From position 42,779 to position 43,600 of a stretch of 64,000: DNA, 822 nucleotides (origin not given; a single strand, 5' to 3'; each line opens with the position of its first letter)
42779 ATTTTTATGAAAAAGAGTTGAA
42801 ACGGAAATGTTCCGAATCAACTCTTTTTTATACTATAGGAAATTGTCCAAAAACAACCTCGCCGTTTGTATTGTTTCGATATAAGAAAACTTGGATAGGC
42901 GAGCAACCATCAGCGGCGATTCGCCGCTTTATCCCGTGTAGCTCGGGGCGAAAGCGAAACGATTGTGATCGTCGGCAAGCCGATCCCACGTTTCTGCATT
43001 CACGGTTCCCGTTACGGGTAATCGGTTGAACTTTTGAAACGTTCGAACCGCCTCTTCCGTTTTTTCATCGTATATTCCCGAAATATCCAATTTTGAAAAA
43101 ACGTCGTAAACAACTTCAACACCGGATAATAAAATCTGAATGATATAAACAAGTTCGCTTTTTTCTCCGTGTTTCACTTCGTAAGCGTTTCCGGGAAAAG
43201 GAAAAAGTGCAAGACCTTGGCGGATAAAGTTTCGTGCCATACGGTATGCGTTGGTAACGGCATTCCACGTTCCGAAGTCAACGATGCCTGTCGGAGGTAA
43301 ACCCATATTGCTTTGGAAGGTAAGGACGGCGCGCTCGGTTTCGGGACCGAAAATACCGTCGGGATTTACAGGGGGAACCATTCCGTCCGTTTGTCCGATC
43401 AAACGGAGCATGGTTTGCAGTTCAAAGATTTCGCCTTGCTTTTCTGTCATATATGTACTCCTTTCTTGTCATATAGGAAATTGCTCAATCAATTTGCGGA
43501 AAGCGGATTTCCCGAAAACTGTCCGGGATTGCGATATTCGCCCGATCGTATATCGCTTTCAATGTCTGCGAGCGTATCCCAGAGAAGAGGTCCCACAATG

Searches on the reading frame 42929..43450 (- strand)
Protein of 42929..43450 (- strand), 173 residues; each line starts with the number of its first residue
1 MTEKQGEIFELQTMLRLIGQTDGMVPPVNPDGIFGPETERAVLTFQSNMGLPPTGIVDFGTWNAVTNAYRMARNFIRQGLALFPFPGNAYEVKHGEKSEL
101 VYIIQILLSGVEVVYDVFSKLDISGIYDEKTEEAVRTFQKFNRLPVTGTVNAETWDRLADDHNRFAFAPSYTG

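Call 15: search_protein_families(library=pfam, proteins=[window:42929-43450:-])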
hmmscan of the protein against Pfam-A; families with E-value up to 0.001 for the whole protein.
window:42929-43450:- (173 aa): 1 family
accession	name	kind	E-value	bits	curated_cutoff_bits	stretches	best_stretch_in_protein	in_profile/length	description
PF01471.23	PG_binding_1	-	4.2e-32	110.6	23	2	7-64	4-56/57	Putative peptidoglycan binding domain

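Call 76: find_encoding_contigs(protein=window:42929-43450:-, flank=10000, max_places=6)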
Protein window:42929-43450:- (173 aa): 23 contigs read that carry it; 6 places shown.
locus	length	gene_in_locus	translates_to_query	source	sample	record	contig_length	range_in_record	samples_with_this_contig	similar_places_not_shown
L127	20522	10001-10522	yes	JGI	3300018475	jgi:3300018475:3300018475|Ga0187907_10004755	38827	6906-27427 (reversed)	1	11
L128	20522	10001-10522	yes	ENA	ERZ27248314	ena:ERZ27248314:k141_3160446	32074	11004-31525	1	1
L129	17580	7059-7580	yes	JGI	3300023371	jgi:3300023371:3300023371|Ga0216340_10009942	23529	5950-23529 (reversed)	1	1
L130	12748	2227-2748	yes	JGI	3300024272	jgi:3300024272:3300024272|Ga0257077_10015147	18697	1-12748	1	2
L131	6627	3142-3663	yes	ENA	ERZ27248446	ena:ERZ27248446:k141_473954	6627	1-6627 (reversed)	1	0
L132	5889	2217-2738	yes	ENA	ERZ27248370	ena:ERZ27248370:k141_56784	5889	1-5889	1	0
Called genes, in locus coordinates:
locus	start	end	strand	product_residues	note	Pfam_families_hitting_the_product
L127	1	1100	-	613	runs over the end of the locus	PF01541:GIY-YIG, PF27096:UvrC_M, PF02151:UVR, PF22920:UvrC_RNaseH, PF08459:UvrC_RNaseH_dom, PF00633:HHH (faint), PF12826:HHH_2, PF14520:HHH_5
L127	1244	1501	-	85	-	PF00381:PTS-HPr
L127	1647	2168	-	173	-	-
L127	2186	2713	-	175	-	PF14221:DUF4330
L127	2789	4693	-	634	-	PF04932:Wzy_C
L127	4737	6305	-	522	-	PF03023:MurJ, PF01554:MatE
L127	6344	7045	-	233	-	PF01746:tRNA_m1G_MT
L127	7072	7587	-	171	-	PF01782:RimM, PF24986:PRC_RimM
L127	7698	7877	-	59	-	PF01165:Ribosomal_S21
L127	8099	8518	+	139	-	-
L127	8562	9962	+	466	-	PF01471:PG_binding_1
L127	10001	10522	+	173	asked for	PF01471:PG_binding_1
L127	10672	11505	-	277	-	-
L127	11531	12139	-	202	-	PF01470:Peptidase_C15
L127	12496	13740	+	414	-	PF03952:Enolase_N, PF00113:Enolase_C, PF13378:MR_MLE_C (weak)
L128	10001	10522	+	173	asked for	PF01471:PG_binding_1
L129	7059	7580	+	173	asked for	PF01471:PG_binding_1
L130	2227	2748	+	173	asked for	PF01471:PG_binding_1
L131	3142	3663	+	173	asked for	PF01471:PG_binding_1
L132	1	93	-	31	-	?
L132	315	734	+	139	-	-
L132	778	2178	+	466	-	PF01471:PG_binding_1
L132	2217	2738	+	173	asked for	PF01471:PG_binding_1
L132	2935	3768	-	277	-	-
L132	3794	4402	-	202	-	PF01470:Peptidase_C15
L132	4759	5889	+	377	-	?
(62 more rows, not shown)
